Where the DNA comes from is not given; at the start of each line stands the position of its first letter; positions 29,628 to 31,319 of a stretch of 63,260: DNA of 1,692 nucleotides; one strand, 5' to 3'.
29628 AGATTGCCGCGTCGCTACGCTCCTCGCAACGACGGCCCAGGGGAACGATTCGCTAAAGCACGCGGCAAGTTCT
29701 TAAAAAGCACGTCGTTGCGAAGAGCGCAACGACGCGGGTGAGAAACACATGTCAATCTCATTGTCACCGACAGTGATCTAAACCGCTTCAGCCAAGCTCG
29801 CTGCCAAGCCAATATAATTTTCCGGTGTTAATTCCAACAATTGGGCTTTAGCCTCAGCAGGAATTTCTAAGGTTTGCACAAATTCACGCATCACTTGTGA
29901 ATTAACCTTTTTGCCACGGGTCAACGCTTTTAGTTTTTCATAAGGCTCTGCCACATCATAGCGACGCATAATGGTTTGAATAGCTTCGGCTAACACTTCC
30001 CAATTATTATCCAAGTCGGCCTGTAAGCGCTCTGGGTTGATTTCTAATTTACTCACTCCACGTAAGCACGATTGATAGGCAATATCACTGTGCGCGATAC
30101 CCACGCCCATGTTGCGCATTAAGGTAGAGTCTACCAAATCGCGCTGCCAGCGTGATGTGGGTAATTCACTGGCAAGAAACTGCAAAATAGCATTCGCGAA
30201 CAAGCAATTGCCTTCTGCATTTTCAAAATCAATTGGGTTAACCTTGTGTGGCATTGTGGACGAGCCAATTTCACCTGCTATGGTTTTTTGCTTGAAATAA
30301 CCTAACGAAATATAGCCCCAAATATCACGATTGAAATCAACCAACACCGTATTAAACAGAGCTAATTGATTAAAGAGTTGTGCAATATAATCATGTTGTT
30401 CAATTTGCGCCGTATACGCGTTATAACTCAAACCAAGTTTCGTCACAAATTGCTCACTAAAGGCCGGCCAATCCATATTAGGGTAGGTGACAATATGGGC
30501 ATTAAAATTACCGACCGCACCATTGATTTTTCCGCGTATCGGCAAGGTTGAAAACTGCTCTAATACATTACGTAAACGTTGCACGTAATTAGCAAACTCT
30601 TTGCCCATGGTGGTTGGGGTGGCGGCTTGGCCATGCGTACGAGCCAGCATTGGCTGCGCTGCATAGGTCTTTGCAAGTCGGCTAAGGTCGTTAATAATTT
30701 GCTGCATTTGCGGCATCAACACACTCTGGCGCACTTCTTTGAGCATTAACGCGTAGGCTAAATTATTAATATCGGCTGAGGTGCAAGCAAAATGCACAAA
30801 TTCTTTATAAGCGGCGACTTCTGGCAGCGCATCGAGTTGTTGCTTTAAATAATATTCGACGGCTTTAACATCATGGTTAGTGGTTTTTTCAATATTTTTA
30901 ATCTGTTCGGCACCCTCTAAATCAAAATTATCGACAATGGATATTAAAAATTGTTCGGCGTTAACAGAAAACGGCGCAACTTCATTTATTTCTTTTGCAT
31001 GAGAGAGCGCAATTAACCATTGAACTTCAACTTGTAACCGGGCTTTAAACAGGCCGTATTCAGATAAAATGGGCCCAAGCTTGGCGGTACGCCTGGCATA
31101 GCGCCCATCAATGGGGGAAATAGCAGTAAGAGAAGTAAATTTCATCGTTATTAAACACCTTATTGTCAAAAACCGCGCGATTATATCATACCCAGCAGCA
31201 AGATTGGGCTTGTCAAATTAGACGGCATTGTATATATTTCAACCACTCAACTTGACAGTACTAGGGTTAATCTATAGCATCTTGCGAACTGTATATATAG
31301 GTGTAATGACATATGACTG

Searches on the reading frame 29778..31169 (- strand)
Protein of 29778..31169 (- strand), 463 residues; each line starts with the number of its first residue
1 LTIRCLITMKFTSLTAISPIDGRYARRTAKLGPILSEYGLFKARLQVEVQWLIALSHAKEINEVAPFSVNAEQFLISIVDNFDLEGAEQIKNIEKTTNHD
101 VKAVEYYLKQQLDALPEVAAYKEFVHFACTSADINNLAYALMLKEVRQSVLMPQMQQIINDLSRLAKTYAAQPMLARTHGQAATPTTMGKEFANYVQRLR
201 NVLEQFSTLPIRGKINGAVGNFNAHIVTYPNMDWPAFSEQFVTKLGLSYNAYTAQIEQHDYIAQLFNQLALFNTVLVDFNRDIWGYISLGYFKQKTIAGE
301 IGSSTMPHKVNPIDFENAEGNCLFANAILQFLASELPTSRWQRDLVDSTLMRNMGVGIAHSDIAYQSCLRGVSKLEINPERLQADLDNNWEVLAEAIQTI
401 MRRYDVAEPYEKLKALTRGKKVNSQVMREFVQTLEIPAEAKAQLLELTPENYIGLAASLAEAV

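Call 17: search_protein_families(library=ncbifam, proteins=[window:29778-31169:-], max_evalue=0.00001)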
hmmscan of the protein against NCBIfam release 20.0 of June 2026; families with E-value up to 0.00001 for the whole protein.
window:29778-31169:- (463 aa): 12 families
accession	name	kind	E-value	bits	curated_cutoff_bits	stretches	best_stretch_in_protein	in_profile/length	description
NF006764.0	PRK09285.1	equivalog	1.3e-216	719.4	446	1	9-462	1-454/456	adenylosuccinate lyase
TIGR00928.1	purB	equivalog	7.7e-125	417.1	326.2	1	20-462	1-434/436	adenylosuccinate lyase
TIGR02426.1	protocat_pcaB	equivalog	1.5e-27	96.4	355.75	1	33-330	13-293/338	3-carboxy-cis,cis-muconate cycloisomerase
NF006500.1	PRK08937.2-4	subfamily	4.9e-24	84.9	626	1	119-462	95-441/448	adenylosuccinate lyase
NF006554.0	PRK09053.1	equivalog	3e-22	79.1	595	1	42-398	25-375/453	3-carboxy-cis,cis-muconate cycloisomerase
NF052536.2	CoM_syn_XcbD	exception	1.4e-21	76.8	600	1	43-312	27-286/443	3-sulfopropionylcysteine synthase XcbD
NF004631.0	PRK05975.1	equivalog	1.2e-19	70.5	371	1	48-316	33-286/352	3-carboxy-cis,cis-muconate cycloisomerase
NF052556.1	NtrsucLyaStm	equivalog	4.5e-12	45.6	650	1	93-315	83-310/466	nitrosuccinate lyase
TIGR00979.1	fumC_II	equivalog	2.3e-11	43.2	664.75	1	148-318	154-330/458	class II fumarate hydratase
NF008909.0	PRK12273.1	subfamily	2.4e-07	30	510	0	149-206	160-217/474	aspartate ammonia-lyase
NF009089.0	PRK12425.1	equivalog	6.7e-06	25.2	840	0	126-317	133-330/464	class II fumarate hydratase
TIGR00838.1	argH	equivalog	7.9e-06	25.1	279.5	0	57-320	38-292/455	argininosuccinate lyase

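Call 51: list_cluster_members(proteins=[window:29778-31169:-, window:20921-22783:+, window:1369-3171:+, window:47367-48215:+, window:46213-47367:+])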
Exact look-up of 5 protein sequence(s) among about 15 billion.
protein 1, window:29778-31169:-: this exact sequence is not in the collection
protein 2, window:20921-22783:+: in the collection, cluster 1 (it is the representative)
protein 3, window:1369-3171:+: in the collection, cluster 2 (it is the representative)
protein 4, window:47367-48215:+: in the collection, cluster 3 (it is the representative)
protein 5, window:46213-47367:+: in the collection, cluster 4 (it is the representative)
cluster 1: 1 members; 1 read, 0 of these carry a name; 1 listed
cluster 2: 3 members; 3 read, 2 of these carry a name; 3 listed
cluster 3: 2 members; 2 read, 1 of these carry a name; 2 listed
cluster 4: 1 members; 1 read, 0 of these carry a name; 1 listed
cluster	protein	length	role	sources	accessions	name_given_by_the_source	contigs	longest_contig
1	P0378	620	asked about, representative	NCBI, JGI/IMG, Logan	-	-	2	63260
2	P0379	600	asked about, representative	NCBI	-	-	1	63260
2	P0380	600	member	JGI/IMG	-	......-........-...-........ exonuclease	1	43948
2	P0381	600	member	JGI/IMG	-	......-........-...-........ exonuclease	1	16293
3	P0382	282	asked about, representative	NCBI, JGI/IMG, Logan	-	-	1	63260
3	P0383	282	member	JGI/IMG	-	S-formylglutathione hydrolase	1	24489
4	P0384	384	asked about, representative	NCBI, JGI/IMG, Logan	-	-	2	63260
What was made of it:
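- Checked: The window is an entire 63,260-nt contig (call 51), so sequence beyond 63260 does not exist in that assembly.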
